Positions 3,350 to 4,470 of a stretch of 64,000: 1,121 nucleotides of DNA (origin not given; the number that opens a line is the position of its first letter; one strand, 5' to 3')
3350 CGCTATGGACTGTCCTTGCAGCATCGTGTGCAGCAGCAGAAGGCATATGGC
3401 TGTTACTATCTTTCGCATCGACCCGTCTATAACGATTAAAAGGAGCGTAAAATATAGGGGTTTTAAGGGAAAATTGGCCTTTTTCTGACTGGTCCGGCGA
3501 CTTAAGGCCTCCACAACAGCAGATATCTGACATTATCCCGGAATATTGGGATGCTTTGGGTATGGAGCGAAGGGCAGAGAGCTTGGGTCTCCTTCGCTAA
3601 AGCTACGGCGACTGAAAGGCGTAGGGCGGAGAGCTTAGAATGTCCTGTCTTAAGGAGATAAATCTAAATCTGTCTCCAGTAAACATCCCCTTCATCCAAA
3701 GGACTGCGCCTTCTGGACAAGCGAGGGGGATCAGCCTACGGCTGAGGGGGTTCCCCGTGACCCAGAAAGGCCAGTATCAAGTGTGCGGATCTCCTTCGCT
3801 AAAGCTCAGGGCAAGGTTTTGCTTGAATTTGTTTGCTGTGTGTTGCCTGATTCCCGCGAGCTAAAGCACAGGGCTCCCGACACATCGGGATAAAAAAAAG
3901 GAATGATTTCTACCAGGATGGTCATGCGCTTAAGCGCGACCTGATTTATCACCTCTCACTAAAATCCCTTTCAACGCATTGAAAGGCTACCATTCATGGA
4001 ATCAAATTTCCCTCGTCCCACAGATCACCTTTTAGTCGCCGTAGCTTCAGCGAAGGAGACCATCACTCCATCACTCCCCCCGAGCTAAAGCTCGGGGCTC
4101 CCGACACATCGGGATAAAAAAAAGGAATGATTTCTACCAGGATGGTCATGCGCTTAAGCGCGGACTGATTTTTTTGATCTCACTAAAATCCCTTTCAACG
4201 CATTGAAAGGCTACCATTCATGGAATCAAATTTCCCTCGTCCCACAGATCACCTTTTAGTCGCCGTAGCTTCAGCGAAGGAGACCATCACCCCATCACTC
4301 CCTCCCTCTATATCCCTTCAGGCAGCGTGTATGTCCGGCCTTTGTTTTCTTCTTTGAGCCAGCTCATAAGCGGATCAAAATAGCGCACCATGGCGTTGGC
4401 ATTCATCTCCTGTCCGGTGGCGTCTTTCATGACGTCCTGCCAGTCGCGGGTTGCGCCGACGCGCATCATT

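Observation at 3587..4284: Superfamily of short modules built on a GC-TRAA-GC core, at least 13 copies, all intergenic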

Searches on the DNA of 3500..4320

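Call 20: search_rna_families(source=window, start=3500, end=4320, threshold=evalue, max_evalue=10, show_alignments=3)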
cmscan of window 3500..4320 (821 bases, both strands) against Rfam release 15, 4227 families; matches with E-value up to 10: 4.
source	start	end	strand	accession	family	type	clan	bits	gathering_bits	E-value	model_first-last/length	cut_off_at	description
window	4190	4211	+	RF03765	mir-2059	Gene; miRNA;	-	16.9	90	2.8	1-68/68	no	mir-2059 microRNA precursor family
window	4078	4115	-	RF00062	HgcC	Gene;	-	16.2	50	0.36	73-107/130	no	HgcC family RNA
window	4164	4207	-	RF02765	Ysr209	Gene; sRNA;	-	15.2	59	9.7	1-46/46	no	Yersinia sRNA 209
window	4037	4106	-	RF02136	HTT-AS1_3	Gene; lncRNA;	-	13.1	70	8.8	1-60/60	no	HTT antisense RNA 1 conserved region 3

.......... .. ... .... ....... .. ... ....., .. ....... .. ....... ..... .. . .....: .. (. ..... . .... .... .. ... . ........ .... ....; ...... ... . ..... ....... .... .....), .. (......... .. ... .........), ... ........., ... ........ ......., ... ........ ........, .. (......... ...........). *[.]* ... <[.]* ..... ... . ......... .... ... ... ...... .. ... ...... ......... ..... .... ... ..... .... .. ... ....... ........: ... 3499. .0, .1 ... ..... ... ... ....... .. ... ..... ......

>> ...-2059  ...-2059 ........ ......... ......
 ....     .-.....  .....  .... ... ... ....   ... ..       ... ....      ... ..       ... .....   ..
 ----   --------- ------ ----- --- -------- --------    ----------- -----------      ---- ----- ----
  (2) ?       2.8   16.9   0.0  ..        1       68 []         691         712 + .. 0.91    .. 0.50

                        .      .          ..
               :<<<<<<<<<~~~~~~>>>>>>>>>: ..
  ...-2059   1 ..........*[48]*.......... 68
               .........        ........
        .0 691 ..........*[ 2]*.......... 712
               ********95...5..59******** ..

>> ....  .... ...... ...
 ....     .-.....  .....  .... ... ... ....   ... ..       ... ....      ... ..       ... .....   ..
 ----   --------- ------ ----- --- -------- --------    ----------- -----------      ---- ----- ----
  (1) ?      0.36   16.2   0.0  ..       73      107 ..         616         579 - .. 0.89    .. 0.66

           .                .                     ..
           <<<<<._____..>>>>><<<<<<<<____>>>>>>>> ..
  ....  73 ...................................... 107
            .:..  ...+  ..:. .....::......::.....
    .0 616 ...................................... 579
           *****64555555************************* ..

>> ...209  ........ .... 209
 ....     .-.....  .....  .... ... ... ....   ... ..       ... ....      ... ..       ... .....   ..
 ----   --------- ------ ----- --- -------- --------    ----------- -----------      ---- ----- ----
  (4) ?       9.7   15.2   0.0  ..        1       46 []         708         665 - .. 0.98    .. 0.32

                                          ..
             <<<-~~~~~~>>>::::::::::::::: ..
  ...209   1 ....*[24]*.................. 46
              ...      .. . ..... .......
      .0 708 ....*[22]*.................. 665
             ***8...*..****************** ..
